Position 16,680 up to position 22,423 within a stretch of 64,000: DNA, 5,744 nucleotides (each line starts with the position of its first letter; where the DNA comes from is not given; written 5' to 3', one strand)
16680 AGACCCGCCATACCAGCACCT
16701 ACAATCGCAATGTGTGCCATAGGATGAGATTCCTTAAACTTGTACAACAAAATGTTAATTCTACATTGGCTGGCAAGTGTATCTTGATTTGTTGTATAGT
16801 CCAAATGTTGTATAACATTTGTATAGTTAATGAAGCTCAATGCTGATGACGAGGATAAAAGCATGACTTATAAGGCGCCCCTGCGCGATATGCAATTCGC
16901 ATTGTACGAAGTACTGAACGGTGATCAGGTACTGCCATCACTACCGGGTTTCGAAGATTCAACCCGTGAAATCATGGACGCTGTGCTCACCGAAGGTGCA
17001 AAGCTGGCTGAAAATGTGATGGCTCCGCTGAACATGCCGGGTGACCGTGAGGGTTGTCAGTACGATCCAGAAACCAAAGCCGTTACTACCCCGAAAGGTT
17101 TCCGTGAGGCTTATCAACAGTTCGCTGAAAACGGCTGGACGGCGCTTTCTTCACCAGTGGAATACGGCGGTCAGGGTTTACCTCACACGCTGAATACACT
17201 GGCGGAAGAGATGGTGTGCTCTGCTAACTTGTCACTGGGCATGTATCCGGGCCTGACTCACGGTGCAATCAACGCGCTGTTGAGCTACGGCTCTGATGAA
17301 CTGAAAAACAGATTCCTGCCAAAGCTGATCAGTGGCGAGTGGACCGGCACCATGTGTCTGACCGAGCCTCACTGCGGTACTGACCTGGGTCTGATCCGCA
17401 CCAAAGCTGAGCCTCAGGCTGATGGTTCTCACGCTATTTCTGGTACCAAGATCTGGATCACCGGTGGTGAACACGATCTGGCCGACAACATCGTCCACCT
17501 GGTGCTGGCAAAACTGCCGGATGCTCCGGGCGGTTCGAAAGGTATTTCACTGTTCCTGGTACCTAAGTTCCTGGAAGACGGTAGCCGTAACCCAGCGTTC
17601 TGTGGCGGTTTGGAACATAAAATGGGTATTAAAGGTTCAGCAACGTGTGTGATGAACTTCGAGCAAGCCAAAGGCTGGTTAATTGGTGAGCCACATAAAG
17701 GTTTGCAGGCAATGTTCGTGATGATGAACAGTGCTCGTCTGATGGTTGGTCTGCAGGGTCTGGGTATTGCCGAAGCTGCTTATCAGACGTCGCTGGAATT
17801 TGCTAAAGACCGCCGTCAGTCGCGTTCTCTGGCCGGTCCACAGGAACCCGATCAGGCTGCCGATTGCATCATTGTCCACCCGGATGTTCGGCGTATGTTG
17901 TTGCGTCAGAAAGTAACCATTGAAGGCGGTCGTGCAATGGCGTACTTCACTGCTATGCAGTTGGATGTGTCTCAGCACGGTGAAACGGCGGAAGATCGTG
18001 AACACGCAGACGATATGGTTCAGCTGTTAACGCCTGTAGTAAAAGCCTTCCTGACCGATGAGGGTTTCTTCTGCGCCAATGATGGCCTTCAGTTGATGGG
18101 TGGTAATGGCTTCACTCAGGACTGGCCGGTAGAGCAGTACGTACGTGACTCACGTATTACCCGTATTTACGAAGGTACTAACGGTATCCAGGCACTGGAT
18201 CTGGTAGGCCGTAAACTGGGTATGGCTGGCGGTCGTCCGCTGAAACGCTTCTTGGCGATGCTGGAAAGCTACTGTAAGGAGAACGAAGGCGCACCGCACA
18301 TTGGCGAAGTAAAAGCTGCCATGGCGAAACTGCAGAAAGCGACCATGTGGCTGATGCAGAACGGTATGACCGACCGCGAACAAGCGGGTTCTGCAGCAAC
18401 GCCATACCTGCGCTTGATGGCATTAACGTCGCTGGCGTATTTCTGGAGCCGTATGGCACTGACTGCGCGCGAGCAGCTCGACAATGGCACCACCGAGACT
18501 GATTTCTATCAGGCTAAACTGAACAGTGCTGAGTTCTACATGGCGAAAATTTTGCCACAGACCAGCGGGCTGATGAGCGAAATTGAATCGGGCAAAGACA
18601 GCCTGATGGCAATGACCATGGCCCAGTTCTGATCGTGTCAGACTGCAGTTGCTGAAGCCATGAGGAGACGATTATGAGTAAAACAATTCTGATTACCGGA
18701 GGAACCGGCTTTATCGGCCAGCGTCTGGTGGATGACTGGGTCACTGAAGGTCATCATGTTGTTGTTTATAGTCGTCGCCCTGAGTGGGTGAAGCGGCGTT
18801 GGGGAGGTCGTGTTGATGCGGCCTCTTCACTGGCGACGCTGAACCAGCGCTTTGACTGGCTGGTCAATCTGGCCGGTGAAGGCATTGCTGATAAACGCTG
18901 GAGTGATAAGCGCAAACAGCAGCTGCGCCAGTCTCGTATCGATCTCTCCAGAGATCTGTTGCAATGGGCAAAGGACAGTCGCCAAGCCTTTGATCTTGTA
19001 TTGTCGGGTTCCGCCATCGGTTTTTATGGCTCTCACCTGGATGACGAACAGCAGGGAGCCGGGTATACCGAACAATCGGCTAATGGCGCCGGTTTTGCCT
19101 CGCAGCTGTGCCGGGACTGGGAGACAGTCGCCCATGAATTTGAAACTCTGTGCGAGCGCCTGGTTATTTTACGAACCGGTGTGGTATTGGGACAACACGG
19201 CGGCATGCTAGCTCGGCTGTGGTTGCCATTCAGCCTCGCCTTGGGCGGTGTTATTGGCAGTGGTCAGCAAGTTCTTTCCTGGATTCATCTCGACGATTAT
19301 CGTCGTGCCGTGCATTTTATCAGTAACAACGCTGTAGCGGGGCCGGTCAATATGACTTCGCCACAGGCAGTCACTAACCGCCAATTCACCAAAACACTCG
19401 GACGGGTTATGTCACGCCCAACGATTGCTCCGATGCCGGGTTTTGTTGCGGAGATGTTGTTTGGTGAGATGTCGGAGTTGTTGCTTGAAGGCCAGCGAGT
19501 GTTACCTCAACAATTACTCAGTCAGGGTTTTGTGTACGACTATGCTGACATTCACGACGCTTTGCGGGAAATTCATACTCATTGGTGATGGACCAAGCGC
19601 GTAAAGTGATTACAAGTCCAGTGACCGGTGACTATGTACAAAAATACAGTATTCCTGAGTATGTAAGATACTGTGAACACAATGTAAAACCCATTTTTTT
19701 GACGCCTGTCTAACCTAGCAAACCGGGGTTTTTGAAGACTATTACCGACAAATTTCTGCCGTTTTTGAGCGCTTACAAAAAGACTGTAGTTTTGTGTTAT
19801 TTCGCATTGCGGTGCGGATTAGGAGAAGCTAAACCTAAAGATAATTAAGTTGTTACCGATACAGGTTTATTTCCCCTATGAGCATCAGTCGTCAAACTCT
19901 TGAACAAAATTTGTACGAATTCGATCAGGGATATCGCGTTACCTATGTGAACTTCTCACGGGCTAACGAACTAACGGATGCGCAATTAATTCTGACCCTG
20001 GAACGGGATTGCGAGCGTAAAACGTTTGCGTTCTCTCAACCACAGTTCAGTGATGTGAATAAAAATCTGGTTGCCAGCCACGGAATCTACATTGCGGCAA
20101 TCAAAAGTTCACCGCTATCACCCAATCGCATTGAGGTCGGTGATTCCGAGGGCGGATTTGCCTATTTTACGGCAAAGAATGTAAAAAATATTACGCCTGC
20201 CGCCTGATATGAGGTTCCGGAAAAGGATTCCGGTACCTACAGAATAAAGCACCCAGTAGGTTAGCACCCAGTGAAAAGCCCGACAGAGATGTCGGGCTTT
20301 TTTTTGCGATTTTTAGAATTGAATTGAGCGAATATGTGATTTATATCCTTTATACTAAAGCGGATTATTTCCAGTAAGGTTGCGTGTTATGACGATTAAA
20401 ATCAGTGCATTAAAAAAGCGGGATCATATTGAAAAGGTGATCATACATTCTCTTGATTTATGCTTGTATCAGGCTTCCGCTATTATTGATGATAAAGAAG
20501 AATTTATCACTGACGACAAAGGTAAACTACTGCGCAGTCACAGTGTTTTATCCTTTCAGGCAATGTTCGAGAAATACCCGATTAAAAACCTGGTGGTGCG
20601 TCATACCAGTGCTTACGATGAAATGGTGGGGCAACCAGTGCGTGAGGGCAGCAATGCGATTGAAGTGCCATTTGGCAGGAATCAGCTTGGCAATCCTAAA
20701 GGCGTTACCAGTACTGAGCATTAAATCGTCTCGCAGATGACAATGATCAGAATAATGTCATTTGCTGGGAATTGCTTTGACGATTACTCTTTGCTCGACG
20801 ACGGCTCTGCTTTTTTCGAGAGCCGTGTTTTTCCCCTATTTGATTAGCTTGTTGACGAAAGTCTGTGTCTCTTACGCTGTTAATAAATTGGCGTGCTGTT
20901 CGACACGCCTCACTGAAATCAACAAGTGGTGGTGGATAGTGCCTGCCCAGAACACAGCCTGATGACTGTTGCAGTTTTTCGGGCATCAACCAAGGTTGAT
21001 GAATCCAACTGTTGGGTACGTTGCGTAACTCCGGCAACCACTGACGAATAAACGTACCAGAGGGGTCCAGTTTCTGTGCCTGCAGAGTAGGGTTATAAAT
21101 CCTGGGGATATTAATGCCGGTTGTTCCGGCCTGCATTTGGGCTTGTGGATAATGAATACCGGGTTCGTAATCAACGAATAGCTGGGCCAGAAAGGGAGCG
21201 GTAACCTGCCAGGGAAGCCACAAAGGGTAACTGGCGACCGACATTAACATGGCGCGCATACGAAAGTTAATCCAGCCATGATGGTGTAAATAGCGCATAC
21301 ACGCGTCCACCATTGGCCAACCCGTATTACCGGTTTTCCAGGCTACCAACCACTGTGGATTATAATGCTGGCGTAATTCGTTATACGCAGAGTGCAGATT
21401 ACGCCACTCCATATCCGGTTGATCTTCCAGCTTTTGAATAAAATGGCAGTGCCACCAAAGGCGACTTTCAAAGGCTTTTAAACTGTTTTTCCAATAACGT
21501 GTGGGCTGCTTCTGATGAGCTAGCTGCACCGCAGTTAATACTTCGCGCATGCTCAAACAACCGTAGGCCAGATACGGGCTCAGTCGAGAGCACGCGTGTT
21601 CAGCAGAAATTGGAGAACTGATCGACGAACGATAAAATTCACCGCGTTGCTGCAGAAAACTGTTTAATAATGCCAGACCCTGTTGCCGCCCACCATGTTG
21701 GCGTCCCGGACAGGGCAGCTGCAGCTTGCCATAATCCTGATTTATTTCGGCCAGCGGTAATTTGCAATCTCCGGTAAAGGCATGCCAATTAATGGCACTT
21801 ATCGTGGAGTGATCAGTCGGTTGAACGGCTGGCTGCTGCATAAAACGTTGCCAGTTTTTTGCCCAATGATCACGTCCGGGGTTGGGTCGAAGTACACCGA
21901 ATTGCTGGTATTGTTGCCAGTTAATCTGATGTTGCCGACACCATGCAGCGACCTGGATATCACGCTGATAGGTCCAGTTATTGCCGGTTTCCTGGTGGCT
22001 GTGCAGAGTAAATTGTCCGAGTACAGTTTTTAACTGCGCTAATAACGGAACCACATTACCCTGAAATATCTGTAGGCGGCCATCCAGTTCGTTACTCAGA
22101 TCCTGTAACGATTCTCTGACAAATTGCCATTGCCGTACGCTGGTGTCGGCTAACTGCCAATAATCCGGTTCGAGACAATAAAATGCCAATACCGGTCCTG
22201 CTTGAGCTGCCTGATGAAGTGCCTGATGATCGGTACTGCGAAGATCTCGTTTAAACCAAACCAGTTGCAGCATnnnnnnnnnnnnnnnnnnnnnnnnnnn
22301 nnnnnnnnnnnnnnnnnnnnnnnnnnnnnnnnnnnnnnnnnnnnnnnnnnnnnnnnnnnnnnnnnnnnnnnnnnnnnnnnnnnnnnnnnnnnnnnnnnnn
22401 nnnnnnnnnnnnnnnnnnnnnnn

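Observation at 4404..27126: A ~23 kb multi-operon light/photo-oxidative defence region apparently under one regulator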

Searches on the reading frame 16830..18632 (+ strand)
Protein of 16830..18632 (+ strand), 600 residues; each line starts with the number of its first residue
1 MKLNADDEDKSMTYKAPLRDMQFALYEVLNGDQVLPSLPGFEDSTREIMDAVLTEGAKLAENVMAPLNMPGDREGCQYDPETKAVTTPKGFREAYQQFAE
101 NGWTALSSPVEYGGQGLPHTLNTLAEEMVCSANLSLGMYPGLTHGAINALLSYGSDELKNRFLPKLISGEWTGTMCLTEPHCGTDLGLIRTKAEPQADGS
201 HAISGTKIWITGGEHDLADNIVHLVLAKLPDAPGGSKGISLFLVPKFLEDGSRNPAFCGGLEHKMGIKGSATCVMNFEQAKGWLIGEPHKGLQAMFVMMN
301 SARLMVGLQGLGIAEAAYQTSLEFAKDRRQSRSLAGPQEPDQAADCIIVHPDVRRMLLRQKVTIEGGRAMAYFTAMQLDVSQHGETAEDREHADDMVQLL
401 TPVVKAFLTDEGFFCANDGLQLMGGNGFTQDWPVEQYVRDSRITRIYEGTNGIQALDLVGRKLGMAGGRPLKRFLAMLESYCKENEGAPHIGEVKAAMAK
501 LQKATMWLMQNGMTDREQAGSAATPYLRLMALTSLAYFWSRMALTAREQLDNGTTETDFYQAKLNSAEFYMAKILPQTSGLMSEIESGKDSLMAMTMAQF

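Call 8: search_protein_families(library=pfam, proteins=[window:16830-18632:+])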
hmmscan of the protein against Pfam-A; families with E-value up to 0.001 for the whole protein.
window:16830-18632:+ (600 aa): 6 families
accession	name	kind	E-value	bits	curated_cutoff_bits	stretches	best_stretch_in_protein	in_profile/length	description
PF12806.12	Acyl-CoA_dh_C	-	6.3e-35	120.4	30.3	1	474-595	1-123/124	Acetyl-CoA dehydrogenase C-terminal like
PF00441.29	Acyl-CoA_dh_1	-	2.3e-24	86.7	22.4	1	290-458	2-145/150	Acyl-CoA dehydrogenase, C-terminal domain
PF02771.21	Acyl-CoA_dh_N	-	4.6e-15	56.4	22.9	1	92-170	34-113/113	Acyl-CoA dehydrogenase, N-terminal domain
PF02770.24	Acyl-CoA_dh_M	-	2.4e-12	47.3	33.3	1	175-279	2-96/97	Acyl-CoA dehydrogenase, middle domain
PF08028.16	Acyl-CoA_dh_2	-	1.8e-07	31.9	22.7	1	305-451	2-133/134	Acyl-CoA dehydrogenase, C-terminal domain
PF22924.1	ACOX_C_alpha1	-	0.00022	21.5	27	1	299-453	4-159/169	Acyl-CoA oxidase, C-alpha1 domain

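Call 51: search_solved_structures(query=window:16863-18632:+, max_evalue=1e-10)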
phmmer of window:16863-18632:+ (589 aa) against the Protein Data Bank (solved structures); distinct sequences matched with E-value up to 1e-10: 89 (the best 60 are shown).
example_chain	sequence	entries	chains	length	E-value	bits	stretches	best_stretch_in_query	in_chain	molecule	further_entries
8pns_A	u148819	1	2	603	1.6e-204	683.9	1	3-586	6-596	Acyl-CoA dehydrogenase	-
8pu5_B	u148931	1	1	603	1.1e-203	681.2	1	3-586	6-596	Probable acyl-CoA dehydrogenase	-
8r1e_B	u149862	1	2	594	1.4e-192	644.5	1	2-589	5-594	Probable acyl-CoA dehydrogenase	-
8png_B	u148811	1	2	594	1.7e-191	640.9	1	2-589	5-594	Probable acyl-CoA dehydrogenase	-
6ijc_A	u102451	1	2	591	8.8e-177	592.3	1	3-586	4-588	Acyl-CoA dehydrogenase family protein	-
6kpt_A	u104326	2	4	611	8.9e-97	328.2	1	3-587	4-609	Acyl-CoA dehydrogenase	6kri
6ksb_A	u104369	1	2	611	2.2e-96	326.9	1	3-587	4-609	Acyl-CoA dehydrogenase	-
6ks9_A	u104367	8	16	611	6.1e-96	325.4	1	3-587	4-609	Acyl-CoA dehydrogenase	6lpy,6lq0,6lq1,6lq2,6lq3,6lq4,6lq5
6lq6_A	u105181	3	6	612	6.1e-96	325.4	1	3-587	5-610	Acyl-CoA dehydrogenase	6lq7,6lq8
6ksa_A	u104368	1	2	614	6.2e-96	325.4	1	3-587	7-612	Acyl-CoA dehydrogenase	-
6kse_A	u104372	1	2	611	2.9e-92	313.3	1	3-587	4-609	Acyl-CoA dehydrogenase FadE5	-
3pfd_A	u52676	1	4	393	2.7e-43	151.6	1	81-445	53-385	Acyl-CoA dehydrogenase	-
5lnx_A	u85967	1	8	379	1.3e-39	139.4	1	85-326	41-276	Acyl-CoA dehydrogenase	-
8i4p_A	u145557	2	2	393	8.4e-37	130.2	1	81-447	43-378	Acyl-CoA dehydrogenase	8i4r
7w0j_A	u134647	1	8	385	8.6e-37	130.2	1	81-447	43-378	Acyl-CoA dehydrogenase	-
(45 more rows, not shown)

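Call 52: search_protein_families(library=ncbifam, proteins=[window:16863-18632:+], max_evalue=0.00001)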
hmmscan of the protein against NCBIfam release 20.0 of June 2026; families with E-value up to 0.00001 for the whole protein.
window:16863-18632:+ (589 aa): 18 families
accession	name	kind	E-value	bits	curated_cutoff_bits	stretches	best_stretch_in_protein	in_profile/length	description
NF042972.1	AcrlCoAredClosAcrC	equivalog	2e-47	161.7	640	1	81-445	39-370/378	acryloyl-CoA reductase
NF058590.1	AcCoDHFadEBacil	equivalog_domain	2.7e-43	148.4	600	1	85-460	60-421/586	acyl-CoA dehydrogenase FadE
NF042439.1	SulpropCoADesulf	equivalog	8.2e-35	120.2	600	1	84-453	30-372/379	3-sulfinopropanoyl-CoA desulfinase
NF043006.1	CyhCrbnylCoADH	equivalog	7.8e-33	114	650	1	89-450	46-373/380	cyclohexane-1-carbonyl-CoA dehydrogenase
NF045552.1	GlutCoADH_Des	equivalog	4.1e-30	105.2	470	1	81-444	40-372/387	glutaryl-CoA dehydrogenase Acd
NF008594.0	PRK11561.1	equivalog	4.5e-25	88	545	1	163-538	181-520/540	isovaleryl-CoA dehydrogenase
NF008997.0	PRK12341.1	equivalog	9.8e-24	84.1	537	1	81-443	40-368/382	acyl-CoA dehydrogenase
NF045652.1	ProlPCPDhRedW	equivalog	1.3e-23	83.4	650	1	71-454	24-375/376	L-prolyl-[peptidyl-carrier protein] dehydrogenase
NF053553.1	prodigi_MBC_PigA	equivalog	2e-21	76.5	500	1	81-454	39-381/381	prodigiosin MBC biosynthesis dehydrogenase PigA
TIGR03207.1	cyc_hxne_CoA_dh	equivalog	2.8e-16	59.2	575.35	1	81-318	35-264/372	cyclohexanecarboxyl-CoA dehydrogenase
NF052270.1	Staph_DH_FadE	equivalog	2.2e-13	49.7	600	1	125-210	106-186/400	acyl-CoA dehydrogenase FadE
NF002885.1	PRK03354.1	equivalog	1.9e-11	43.6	540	1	86-446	45-368/378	crotonobetainyl-CoA dehydrogenase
TIGR03203.1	pimD_small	equivalog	2e-10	40.4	652.7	1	70-435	28-358/378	pimeloyl-CoA dehydrogenase small subunit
TIGR03204.1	pimC_large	equivalog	6.3e-10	38.5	623.85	1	82-233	44-189/395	pimeloyl-CoA dehydrogenase large subunit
TIGR04022.1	sulfur_SfnB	equivalog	8e-10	38.1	430.9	1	85-202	40-154/391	SfnB family sulfur acquisition oxidoreductase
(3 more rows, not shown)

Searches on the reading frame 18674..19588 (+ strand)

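Call 8: search_protein_families(library=pfam, proteins=[window:18674-19588:+])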
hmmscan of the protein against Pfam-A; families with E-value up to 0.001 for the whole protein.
window:18674-19588:+ (304 aa): 4 families
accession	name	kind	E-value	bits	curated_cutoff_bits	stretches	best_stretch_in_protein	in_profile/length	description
PF01370.27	Epimerase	-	1e-18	68.1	20.9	1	5-224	1-232/240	NAD dependent epimerase/dehydratase family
PF08338.16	DUF1731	-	1.4e-17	63.5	27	1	254-300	1-47/47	Domain of unknown function (DUF1731)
PF16363.11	GDP_Man_Dehyd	-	3.4e-06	27.2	27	1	6-37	1-32/332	GDP-mannose 4,6 dehydratase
PF04321.23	RmlD_sub_bind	-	0.00067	19.2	27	0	4-74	2-66/287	RmlD substrate binding domain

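Call 52: search_protein_families(library=ncbifam, proteins=[window:18674-19588:+], max_evalue=0.00001)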
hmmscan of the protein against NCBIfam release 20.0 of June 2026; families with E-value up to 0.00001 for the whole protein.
window:18674-19588:+ (304 aa): 4 families
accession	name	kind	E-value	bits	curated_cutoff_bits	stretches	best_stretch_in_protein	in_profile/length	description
TIGR01777.1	yfcH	hypoth_equivalog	9.2e-97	324.1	207.35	1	5-297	1-292/292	TIGR01777 family oxidoreductase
NF050030.1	thlkprotThyD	equivalog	2.4e-72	243.7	400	1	5-300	3-304/305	thylakoid membrane protein ThyD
TIGR01181.1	dTDP_gluc_dehyt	equivalog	2.1e-08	33.6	365.1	0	193-248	207-263/321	dTDP-glucose 4,6-dehydratase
NF058621.1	DiazavRedAvaA7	equivalog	2e-06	27.7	400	0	5-36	3-34/304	3-diazoavenalumate denitrifying reductase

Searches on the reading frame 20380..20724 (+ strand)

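Call 36: search_protein_families(library=ncbifam, proteins=[window:20380-20724:+], max_evalue=0.01)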
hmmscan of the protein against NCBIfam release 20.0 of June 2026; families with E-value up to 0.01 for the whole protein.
window:20380-20724:+ (114 aa): 0 families

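Call 37: search_protein_families(library=pfam, proteins=[window:20380-20724:+], max_evalue=0.01)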
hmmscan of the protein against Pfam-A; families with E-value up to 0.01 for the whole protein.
window:20380-20724:+ (114 aa): 1 family
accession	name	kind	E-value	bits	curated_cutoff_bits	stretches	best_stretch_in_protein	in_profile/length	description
PF20090.4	DUF6482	-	1.6e-34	118.3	23.5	1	4-100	1-97/101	Family of unknown function (DUF6482)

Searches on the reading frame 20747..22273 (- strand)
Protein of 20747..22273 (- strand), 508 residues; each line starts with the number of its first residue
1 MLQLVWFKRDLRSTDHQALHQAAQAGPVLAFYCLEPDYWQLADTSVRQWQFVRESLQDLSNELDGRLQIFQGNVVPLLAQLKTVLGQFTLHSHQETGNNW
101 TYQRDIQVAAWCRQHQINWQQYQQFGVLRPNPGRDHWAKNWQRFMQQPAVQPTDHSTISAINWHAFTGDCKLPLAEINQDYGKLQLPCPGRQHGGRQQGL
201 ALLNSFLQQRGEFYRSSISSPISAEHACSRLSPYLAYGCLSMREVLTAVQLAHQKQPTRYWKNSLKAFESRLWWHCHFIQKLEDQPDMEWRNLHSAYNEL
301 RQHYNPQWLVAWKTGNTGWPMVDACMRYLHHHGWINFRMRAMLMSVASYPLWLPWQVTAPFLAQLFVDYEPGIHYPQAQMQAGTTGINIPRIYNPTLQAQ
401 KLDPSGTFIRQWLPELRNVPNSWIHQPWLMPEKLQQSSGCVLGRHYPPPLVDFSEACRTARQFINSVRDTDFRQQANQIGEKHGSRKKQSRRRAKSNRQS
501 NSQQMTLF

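Call 8: search_protein_families(library=pfam, proteins=[window:20747-22273:-])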
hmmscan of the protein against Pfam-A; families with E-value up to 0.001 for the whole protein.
window:20747-22273:- (508 aa): 2 families
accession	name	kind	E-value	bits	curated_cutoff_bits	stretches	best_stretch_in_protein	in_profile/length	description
PF03441.19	FAD_binding_7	-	3.2e-64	216.5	27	1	268-462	1-199/203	FAD binding domain of DNA photolyase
PF00875.24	DNA_photolyase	-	1.3e-22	80.9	26.6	1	4-124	2-125/164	DNA photolyase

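Call 36: search_protein_families(library=ncbifam, proteins=[window:20747-22273:-], max_evalue=0.01)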
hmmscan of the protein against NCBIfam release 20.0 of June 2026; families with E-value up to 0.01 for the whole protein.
window:20747-22273:- (508 aa): 5 families
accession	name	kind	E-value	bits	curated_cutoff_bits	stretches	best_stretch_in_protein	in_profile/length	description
NF007955.0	PRK10674.1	equivalog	1.2e-45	156.3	506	1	3-459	4-460/472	deoxyribodipyrimidine photo-lyase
TIGR02766.1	crypt_chrom_pln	subfamily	3e-43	148.3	603.85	2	201-458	213-473/480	cryptochrome photoreceptor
TIGR03556.1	photolyase_8HDF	exception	1.5e-39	136.2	884.6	1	2-458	2-462/471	deoxyribodipyrimidine photo-lyase, 8-HDF type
TIGR02765.1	crypto_DASH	subfamily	5.7e-37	127.6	317.05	2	192-416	209-431/431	DASH family cryptochrome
TIGR00591.1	phr2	superfamily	1.1e-11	44.8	550.05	1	189-256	218-283/453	deoxyribodipyrimidine photo-lyase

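Call 40: search_solved_structures(query=window:20747-22273:-, max_evalue=1e-20)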
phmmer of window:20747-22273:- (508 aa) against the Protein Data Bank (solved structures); distinct sequences matched with E-value up to 1e-20: 44.
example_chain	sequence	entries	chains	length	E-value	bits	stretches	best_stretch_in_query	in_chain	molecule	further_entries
1np7_A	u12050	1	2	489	1.3e-37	133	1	193-462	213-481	DNA photolyase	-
5zm0_A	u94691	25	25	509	8.1e-36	127.1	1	194-459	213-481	Cryptochrome photoreceptor | Animal-like cryptochrome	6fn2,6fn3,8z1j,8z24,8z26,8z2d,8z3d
6fn0_A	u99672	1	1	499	1.2e-35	126.5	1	194-459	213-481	Cryptochrome photoreceptor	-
6x24_A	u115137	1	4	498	1.9e-35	125.9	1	201-469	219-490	Cryptochrome-2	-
1u3c_A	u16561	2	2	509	4.1e-35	124.8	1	227-464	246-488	Cryptochrome 1 apoprotein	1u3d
1dnp_A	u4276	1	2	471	4.1e-35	124.8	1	199-456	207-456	DNA PHOTOLYASE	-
6k8i_A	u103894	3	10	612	1.1e-34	123.4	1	201-470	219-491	Cryptochrome-2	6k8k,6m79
4u63_A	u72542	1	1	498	1.4e-34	123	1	222-462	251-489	DNA photolyase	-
4u8h_A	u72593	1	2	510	1.7e-34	122.7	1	189-459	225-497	Cryptochrome-2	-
4i6e_A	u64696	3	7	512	1.8e-34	122.6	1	189-459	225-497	Cryptochrome-2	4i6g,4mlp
6kx8_A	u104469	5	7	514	1.9e-34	122.6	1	189-459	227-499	Cryptochrome-2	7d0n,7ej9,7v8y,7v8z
4i6j_A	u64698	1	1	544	2.4e-34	122.2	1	189-459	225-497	Cryptochrome-2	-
9dc0_A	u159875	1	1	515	7.3e-34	120.7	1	194-460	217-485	Cryptochrome-1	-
6kx4_A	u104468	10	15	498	7.5e-34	120.6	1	5-460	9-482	Cryptochrome-1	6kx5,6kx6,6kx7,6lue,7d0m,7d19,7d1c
7x0x_D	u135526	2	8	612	7.7e-34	120.6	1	201-470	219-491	Cryptochrome-2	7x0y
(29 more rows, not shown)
